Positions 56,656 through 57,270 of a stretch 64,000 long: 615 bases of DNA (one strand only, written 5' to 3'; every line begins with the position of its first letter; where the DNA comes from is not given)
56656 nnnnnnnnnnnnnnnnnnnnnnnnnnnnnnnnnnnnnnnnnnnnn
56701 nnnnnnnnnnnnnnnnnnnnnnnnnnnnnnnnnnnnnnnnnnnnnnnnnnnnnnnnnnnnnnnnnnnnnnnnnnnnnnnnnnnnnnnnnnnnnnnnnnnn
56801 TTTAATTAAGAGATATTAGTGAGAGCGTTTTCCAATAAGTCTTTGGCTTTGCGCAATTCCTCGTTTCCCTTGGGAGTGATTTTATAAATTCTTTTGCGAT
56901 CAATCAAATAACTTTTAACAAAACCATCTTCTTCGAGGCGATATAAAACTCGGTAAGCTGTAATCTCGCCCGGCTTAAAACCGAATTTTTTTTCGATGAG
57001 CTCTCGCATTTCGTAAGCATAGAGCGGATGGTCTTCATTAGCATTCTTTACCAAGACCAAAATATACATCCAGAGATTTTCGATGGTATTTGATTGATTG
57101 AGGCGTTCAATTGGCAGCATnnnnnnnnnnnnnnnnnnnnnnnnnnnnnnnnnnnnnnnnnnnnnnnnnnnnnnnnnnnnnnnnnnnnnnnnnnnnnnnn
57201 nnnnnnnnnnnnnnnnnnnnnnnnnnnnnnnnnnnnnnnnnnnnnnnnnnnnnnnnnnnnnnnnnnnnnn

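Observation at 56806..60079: Three PadR-like paralogs in 2.5 kb and a duplicated PadR-like + HAD phosphatase module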

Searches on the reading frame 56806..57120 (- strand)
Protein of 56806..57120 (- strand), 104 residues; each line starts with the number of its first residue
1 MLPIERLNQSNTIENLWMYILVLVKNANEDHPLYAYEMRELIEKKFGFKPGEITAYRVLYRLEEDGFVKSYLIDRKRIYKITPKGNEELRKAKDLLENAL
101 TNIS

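Call 3: search_protein_families(library=pfam, max_evalue=1, proteins=[window:56806-57120:-])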
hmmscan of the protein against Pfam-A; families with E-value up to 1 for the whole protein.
window:56806-57120:- (104 aa): 5 families
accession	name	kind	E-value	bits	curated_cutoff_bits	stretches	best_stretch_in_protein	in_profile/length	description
PF03551.20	PadR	-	1.1e-10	41.8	27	1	29-91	6-75/75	Transcriptional regulator PadR-like family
PF14277.12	DUF4364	-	0.0019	18.5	26.9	1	57-99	38-80/162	Domain of unknown function (DUF4364)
PF02334.22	RTP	-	0.0041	18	26.7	1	23-70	14-63/113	Replication terminator protein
PF01978.25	TrmB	-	0.052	13.9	25.6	1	54-83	38-66/68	Sugar-specific transcriptional regulator TrmB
PF25213.1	HVO_A0261_N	-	0.06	13.7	35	1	54-98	40-80/86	HVO_A0261 N-terminal domain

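Call 12: find_homologous_proteins(query=A1, max_evalue=0.001)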
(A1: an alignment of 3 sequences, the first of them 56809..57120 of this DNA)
Query A1 (3 sequences) (104 aa, profile of the alignment): 437 proteins with E <= 0.001 among 613 candidates; the best 120 are listed.
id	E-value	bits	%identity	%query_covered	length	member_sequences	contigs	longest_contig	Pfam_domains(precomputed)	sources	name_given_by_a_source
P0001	2.8e-45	170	33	94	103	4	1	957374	-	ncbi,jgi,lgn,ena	ncbi:MAG: hypothetical protein WC449_01710 [Candidatus Paceibacterota bacterium]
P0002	2.7e-42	161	40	90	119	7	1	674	-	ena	-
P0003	5.4e-42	160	98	100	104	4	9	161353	PF03551.21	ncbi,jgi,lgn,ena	-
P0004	9.5e-42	159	34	94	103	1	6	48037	-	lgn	-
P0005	5.1e-41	157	44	90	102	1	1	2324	-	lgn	-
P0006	5.4e-40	153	41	90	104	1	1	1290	-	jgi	jgi:DNA-binding transcriptional regulator PaaX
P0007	4.6e-39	150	43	90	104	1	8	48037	-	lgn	-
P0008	5.6e-35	137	77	100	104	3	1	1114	PF03551.21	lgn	-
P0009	1.1e-34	136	61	99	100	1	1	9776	PF03551.21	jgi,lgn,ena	-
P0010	1.1e-34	136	61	99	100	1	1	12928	PF03551.21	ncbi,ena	-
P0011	1.4e-34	136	60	96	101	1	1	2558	PF03551.21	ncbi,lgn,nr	ncbi:PadR family transcriptional regulator [Candidatus Parcubacteria bacterium]|nr:PadR family trans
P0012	3.1e-34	135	45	99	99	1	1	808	-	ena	-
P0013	9.1e-34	133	58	100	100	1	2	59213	PF03551.21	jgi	jgi:DNA-binding PadR family transcriptional regulator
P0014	1.4e-33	133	46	99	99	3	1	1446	-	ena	-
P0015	2.1e-33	132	59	99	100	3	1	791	PF03551.21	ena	-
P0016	3.7e-33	131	58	100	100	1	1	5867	PF03551.21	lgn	-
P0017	6.2e-33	131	63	96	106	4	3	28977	PF03551.21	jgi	jgi:PadR family transcriptional regulator PadR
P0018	8.7e-33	130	63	99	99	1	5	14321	PF03551.21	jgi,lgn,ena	-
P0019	2.0e-32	129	58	96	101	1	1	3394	PF03551.21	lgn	-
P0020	2.6e-32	129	61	100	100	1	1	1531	PF03551.21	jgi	-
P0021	3.2e-32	128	59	99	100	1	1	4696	PF03551.21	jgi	-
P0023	3.3e-32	128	58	99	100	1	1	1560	PF03551.21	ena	-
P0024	3.3e-32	128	62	96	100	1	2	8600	PF03551.21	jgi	jgi:DNA-binding PadR family transcriptional regulator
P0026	5.3e-32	128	60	99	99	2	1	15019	PF03551.21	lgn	-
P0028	6.5e-32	127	61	92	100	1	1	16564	PF02334.23,PF03551.21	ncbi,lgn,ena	-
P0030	7.6e-32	127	61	96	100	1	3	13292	PF03551.21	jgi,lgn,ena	jgi:DNA-binding PadR family transcriptional regulator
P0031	1.0e-31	127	56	100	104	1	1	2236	PF03551.21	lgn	-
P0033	1.3e-31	127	62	99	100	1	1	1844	PF03551.21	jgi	jgi:DNA-binding PadR family transcriptional regulator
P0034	1.4e-31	126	59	96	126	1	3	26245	PF03551.21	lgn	-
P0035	1.4e-31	126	59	96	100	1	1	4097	PF03551.21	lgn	-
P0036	1.4e-31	126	60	96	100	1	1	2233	PF03551.21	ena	-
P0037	1.5e-31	126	64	96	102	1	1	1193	PF03551.21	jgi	jgi:DNA-binding PadR family transcriptional regulator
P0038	1.5e-31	126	62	96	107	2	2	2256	PF02334.23,PF03551.21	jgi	jgi:DNA-binding PadR family transcriptional regulator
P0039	1.7e-31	126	63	99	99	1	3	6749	PF22194.3,PF03551.21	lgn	-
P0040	2.2e-31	126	58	97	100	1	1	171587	PF03551.21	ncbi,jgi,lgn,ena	-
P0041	2.3e-31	126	59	99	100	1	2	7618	PF03551.21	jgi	-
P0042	2.5e-31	126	60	99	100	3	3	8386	PF03551.21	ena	-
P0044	2.7e-31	125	63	99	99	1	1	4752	PF03551.21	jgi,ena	-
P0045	2.9e-31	125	62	100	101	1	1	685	PF03551.21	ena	-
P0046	3.0e-31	125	62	96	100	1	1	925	PF03551.21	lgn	-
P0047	3.1e-31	125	62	96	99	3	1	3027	PF03551.21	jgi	jgi:DNA-binding PadR family transcriptional regulator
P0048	3.3e-31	125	59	100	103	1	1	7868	PF03551.21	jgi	-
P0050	3.6e-31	125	61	96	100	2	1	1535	PF03551.21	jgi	-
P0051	3.6e-31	125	57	99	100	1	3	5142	PF03551.21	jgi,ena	-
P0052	3.7e-31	125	57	99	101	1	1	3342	PF03551.21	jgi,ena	-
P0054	4.3e-31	125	57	100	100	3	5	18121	PF03551.21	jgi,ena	-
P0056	4.6e-31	125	57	99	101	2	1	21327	PF03551.21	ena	-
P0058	5.2e-31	125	59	99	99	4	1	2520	PF03551.21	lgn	-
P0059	5.3e-31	125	59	100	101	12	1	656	PF03551.21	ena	-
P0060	5.4e-31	125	62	100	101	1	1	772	PF03551.21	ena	-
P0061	5.5e-31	125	59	100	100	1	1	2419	PF03551.21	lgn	-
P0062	5.5e-31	125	58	100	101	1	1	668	PF03551.21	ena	-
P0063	5.7e-31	124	59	100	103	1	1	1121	PF03551.21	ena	-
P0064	5.8e-31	124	59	100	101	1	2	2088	PF03551.21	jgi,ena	-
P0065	6.2e-31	124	54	97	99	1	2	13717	PF03551.21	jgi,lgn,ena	-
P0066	6.4e-31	124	56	99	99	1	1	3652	PF03551.21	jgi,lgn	jgi:DNA-binding PadR family transcriptional regulator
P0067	6.4e-31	124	59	99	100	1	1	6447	PF03551.21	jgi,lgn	-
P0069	6.9e-31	124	60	99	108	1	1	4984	PF03551.21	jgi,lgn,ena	-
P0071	7.5e-31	124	62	96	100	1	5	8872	PF03551.21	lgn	-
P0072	8.0e-31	124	60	99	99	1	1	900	PF03551.21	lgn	-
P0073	8.2e-31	124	59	99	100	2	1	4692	PF03551.21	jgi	-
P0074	9.2e-31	124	58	100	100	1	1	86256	PF03551.21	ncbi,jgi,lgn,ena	-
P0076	9.7e-31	124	60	99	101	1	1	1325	PF03551.21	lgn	-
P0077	9.7e-31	124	60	96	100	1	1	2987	PF03551.21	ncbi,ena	-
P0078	1.0e-30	124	54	100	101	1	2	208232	PF02334.23,PF03551.21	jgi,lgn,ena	-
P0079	1.0e-30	124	59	100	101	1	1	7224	PF03551.21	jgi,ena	-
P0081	1.1e-30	124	60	99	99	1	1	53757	PF03551.21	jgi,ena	-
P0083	1.2e-30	123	63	96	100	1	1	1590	PF03551.21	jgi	jgi:DNA-binding PadR family transcriptional regulator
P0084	1.2e-30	123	58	100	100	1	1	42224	PF03551.21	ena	-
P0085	1.2e-30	123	58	99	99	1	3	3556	PF03551.21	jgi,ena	-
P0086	1.2e-30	123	61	99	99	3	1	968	PF03551.21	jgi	jgi:DNA-binding PadR family transcriptional regulator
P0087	1.2e-30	123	56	100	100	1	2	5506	PF03551.21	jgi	-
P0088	1.3e-30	123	71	88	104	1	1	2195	PF03551.21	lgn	-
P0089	1.5e-30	123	60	91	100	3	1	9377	PF03551.21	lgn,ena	-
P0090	1.7e-30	123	60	96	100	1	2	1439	PF03551.21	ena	-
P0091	1.8e-30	123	59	100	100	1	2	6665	PF03551.21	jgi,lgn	jgi:DNA-binding PadR family transcriptional regulator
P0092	2.0e-30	123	52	99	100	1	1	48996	PF03551.21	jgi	-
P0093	2.1e-30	123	60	98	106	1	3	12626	PF03551.21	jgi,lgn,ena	-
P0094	2.1e-30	123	62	100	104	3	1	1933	PF03551.21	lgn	-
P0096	2.2e-30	123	55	100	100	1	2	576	PF03551.21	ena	-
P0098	2.4e-30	122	59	100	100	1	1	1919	PF03551.21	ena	-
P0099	2.5e-30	122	53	100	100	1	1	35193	PF02334.23,PF03551.21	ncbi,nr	ncbi:MAG: PadR family transcriptional regulator [Candidatus Nealsonbacteria bacterium]|nr:PadR famil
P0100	2.6e-30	122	59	99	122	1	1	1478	PF03551.21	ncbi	-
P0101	2.6e-30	122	55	100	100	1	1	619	PF03551.21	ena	-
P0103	2.6e-30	122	56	99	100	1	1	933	PF03551.21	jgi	-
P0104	2.8e-30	122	62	100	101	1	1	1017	PF03551.21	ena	-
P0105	2.8e-30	122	57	99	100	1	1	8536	PF03551.21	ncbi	-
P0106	2.9e-30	122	67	79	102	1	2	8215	PF03551.21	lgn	-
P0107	3.1e-30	122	57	99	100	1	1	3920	PF03551.21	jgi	jgi:DNA-binding PadR family transcriptional regulator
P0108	3.1e-30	122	58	100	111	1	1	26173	PF03551.21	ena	-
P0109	3.2e-30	122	58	99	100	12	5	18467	PF03551.21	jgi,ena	-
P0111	3.4e-30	122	58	100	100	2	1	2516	PF03551.21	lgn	-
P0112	3.4e-30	122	60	99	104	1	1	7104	PF03551.21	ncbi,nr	ncbi:MAG: helix-turn-helix transcriptional regulator [Patescibacteria group bacterium]|nr:helix-turn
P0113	4.0e-30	122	61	99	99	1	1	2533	PF03551.21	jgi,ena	-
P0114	4.2e-30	122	56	100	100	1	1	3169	PF03551.21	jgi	jgi:DNA-binding PadR family transcriptional regulator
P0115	4.5e-30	122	59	100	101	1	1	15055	PF03551.21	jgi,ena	-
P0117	5.0e-30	121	58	99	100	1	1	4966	PF03551.21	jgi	jgi:DNA-binding PadR family transcriptional regulator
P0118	5.1e-30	121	61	100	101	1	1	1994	PF03551.21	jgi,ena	-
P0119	5.6e-30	121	60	93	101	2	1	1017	PF02334.23,PF03551.21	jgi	jgi:DNA-binding PadR family transcriptional regulator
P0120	5.8e-30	121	57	100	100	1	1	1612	PF03551.21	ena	-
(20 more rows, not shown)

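Call 21: search_protein_families(library=ncbifam, max_evalue=0.01, proteins=[window:56806-57120:-])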
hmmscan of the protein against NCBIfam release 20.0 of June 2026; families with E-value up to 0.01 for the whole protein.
window:56806-57120:- (104 aa): 4 families
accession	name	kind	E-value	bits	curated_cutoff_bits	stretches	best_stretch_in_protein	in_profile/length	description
NF006931.0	PRK09416.1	equivalog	6.4e-07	29.6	112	1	8-94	35-120/135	PadR family transcriptional regulator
NF053635.1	TransRegRv3488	equivalog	5.1e-06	26.7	140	1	25-98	15-90/98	Rv3488 family transcriptional regulator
TIGR03433.1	padR_acidobact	paralog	0.00071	19.6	101.8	1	34-95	19-87/101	PadR family transcriptional regulator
NF004602.0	PRK05932.2-4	equivalog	0.0027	16.6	506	1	16-81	354-414/416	RNA polymerase factor sigma-54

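Call 38: find_encoding_contigs(protein=P0004, flank=10000, max_places=3)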
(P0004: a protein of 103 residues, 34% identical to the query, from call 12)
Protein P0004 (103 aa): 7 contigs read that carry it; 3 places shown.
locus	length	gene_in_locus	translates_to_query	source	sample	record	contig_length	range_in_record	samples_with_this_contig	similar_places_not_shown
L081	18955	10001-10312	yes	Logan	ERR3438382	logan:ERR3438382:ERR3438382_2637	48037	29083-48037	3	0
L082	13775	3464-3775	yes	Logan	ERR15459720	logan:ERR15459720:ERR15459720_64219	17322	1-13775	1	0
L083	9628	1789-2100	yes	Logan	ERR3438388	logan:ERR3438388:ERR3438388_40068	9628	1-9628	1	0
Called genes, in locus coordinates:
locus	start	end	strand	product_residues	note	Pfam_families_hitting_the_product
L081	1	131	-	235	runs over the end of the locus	PF01479:S4, PF00849:PseudoU_synth_2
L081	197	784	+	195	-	-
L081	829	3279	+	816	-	PF00690:Cation_ATPase_N, PF00122:E1-E2_ATPase, PF08282:Hydrolase_3 (faint), PF00702:Hydrolase, PF13246:Cation_ATPase, PF00689:Cation_ATPase_C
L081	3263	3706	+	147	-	PF01894:YjbQ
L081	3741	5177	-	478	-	PF00133:tRNA-synt_1, PF01406:tRNA-synt_1e, PF01921:tRNA-synt_1f (faint), PF09334:tRNA-synt_1g, PF00133:tRNA-synt_1, PF08264:Anticodon_1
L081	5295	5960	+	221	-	PF07853:DUF1648, PF13630:SdpI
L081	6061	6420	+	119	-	-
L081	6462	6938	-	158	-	-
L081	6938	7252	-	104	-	PF03551:PadR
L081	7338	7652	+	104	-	-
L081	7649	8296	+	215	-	PF00702:Hydrolase, PF13419:HAD_2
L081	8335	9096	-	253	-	-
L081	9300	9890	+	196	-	-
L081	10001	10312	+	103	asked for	-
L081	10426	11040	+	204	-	PF01066:CDP-OH_P_transf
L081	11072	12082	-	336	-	PF04055:Radical_SAM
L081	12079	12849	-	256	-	PF02811:PHP, PF13263:PHP_C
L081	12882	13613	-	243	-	-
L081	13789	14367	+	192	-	PF02834:LigT_PEase, PF13563:2_5_RNA_ligase2, PF02834:LigT_PEase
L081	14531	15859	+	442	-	PF01225:Mur_ligase, PF08245:Mur_ligase_M, PF02875:Mur_ligase_C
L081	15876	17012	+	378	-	PF13439:Glyco_transf_4, PF13579:Glyco_trans_4_4 (faint), PF20706:GT4-conflict (weak), PF00534:Glycos_transf_1, PF13692:Glyco_trans_1_4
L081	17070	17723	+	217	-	PF01386:Ribosomal_L25p, PF14693:Ribosomal_TL5_C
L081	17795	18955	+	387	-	?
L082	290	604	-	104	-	PF03551:PadR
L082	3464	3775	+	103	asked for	-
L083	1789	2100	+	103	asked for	-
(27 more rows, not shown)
